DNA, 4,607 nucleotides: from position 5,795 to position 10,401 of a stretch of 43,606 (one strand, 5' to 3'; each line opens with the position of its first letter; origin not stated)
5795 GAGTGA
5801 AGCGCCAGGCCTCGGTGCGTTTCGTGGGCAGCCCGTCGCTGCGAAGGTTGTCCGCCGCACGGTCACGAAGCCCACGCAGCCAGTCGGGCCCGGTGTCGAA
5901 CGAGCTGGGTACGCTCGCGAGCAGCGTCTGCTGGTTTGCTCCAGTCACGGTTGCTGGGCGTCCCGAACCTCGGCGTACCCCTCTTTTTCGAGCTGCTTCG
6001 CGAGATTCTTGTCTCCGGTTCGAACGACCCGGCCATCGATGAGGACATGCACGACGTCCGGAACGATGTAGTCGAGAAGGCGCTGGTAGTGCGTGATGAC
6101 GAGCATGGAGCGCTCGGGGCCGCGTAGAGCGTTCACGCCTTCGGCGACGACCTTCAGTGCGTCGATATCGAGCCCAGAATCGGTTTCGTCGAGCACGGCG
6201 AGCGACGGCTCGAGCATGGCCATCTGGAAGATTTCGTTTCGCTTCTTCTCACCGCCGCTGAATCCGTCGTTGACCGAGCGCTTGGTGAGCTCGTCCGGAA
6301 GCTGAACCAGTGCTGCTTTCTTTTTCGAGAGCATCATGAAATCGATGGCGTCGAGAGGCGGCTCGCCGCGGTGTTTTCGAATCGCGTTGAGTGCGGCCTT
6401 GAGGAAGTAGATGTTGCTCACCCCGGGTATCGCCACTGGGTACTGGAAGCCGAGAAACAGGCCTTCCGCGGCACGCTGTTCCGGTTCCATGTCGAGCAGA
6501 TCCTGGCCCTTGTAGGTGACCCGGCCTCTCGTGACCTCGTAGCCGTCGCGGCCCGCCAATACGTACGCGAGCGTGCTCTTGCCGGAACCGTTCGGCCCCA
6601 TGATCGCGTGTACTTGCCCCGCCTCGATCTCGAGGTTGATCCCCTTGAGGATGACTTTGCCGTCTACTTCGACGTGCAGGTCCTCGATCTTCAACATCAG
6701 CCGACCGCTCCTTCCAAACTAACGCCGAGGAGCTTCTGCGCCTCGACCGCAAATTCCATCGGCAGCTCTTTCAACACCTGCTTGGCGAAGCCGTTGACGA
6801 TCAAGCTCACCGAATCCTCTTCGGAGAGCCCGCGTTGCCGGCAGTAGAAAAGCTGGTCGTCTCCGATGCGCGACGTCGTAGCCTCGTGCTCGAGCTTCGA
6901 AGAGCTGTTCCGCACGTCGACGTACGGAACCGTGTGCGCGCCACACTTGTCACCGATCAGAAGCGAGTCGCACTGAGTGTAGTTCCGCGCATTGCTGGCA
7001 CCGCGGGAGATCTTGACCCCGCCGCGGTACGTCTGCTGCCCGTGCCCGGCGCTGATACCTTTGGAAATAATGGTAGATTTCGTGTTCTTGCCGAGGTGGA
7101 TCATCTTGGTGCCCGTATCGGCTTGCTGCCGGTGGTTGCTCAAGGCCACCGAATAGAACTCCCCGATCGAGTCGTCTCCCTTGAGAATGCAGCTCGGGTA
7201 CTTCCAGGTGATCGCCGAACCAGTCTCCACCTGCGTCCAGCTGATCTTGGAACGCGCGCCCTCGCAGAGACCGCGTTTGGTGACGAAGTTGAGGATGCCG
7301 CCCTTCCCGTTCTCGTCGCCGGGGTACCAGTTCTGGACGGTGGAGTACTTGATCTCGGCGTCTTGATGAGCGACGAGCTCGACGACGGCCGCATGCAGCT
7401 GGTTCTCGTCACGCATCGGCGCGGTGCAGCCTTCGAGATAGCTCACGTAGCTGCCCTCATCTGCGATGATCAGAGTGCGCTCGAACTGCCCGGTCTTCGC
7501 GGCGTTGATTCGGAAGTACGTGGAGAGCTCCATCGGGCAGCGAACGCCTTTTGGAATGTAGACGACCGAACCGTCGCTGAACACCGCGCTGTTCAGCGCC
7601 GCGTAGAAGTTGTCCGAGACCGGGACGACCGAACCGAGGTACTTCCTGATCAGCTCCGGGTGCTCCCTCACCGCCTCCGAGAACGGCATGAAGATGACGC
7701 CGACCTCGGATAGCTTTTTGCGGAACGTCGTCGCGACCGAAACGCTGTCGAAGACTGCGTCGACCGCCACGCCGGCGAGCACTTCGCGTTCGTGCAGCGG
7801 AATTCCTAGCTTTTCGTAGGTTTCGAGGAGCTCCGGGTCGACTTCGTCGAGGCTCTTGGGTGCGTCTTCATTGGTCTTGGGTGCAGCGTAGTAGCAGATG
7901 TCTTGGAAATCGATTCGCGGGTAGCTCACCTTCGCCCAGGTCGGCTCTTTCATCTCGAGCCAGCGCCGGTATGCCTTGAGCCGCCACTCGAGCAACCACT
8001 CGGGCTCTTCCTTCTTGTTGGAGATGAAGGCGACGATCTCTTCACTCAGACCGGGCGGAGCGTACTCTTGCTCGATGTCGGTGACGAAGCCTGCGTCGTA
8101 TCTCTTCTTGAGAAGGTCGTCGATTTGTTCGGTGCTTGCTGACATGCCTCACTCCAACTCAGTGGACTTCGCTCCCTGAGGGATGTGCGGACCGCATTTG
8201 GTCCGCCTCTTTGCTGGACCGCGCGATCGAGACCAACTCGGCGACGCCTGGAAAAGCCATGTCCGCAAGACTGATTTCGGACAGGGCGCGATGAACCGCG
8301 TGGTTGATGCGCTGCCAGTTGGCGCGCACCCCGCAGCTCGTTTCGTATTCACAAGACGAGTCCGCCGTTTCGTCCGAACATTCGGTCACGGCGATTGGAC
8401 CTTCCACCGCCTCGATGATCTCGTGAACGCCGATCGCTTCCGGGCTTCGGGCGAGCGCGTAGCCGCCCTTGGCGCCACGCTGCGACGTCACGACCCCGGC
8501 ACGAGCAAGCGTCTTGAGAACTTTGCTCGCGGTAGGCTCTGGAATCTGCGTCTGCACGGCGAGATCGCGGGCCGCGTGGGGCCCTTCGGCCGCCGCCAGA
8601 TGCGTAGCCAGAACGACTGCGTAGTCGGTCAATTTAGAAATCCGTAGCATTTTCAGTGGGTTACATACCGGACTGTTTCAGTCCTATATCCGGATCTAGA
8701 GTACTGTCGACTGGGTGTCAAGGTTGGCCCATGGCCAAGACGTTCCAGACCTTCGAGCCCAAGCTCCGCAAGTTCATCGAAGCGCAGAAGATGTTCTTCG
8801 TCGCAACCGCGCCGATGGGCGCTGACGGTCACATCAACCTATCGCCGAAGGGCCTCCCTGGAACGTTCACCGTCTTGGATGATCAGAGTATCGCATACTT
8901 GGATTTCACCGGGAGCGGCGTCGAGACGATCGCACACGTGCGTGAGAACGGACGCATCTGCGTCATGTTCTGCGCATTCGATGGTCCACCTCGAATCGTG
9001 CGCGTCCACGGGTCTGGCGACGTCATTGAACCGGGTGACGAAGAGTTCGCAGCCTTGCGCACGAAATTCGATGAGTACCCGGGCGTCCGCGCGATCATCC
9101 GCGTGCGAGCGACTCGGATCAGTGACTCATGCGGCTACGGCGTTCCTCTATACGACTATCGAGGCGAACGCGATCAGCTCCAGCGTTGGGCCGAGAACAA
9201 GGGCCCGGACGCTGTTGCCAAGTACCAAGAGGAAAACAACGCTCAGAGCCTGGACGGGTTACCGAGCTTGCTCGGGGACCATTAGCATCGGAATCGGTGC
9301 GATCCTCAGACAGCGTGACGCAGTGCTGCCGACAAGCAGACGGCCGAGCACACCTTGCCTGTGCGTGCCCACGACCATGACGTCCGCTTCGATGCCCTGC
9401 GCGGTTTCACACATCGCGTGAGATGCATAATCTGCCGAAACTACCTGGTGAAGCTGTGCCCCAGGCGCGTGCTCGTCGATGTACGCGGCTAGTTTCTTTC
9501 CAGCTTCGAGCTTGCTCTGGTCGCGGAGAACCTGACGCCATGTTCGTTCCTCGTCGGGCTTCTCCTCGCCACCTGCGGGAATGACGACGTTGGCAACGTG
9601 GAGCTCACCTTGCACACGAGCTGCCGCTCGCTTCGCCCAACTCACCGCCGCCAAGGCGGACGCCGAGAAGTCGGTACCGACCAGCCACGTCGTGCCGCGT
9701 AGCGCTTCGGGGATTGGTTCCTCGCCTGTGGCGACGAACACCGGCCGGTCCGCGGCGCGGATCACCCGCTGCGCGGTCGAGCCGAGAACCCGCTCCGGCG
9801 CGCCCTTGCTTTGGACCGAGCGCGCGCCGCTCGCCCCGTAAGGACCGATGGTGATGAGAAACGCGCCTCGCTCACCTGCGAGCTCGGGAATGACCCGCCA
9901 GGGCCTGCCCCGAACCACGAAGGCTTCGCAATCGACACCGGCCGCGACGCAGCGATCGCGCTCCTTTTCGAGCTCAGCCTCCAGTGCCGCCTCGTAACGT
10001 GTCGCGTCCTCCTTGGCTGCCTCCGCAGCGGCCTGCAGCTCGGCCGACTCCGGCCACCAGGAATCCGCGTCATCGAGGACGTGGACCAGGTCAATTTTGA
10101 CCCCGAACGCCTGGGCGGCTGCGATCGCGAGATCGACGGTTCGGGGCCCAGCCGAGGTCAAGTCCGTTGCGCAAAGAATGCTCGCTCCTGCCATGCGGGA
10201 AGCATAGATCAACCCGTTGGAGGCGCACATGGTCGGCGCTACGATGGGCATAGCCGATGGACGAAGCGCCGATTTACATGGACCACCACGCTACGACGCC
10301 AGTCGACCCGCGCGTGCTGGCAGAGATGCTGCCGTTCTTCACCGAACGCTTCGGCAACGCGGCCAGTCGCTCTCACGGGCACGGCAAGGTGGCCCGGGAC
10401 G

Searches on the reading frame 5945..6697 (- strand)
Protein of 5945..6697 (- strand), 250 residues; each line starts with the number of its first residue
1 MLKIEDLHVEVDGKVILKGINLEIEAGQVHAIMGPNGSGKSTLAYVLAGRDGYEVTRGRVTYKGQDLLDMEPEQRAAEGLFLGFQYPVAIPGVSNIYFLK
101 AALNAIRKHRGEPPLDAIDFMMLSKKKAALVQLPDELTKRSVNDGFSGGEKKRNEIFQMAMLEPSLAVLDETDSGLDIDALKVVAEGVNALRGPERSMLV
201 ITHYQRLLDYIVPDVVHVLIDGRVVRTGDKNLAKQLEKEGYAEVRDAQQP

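Call 47: search_protein_families(library=pfam, proteins=[window:5945-6697:-], max_evalue=0.00001)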
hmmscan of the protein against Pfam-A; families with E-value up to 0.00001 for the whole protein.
window:5945-6697:- (250 aa): 2 families
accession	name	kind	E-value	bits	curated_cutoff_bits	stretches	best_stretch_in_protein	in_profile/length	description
PF00005.33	ABC_tran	-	3.1e-20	73.6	25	1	17-172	1-135/137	ABC transporter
PF02463.25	SMC_N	-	5.9e-07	29.6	40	0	28-44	25-41/220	RecF/RecN/SMC N terminal domain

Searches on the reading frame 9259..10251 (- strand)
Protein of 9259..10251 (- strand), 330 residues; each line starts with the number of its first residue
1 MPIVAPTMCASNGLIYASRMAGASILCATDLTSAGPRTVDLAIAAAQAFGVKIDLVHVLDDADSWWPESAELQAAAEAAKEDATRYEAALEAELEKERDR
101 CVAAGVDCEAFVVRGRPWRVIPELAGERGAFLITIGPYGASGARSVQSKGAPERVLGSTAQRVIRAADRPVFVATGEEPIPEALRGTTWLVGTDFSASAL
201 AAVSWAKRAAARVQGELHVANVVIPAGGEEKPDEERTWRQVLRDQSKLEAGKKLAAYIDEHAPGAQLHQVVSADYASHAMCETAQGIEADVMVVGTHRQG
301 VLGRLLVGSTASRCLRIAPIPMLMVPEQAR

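Call 47: search_protein_families(library=pfam, proteins=[window:9259-10251:-], max_evalue=0.00001)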
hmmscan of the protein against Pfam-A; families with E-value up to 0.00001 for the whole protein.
window:9259-10251:- (330 aa): 1 family
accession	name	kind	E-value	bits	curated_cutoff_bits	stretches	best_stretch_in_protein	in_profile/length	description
PF00582.32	Usp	-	2e-40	139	24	2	190-326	6-141/141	Universal stress protein family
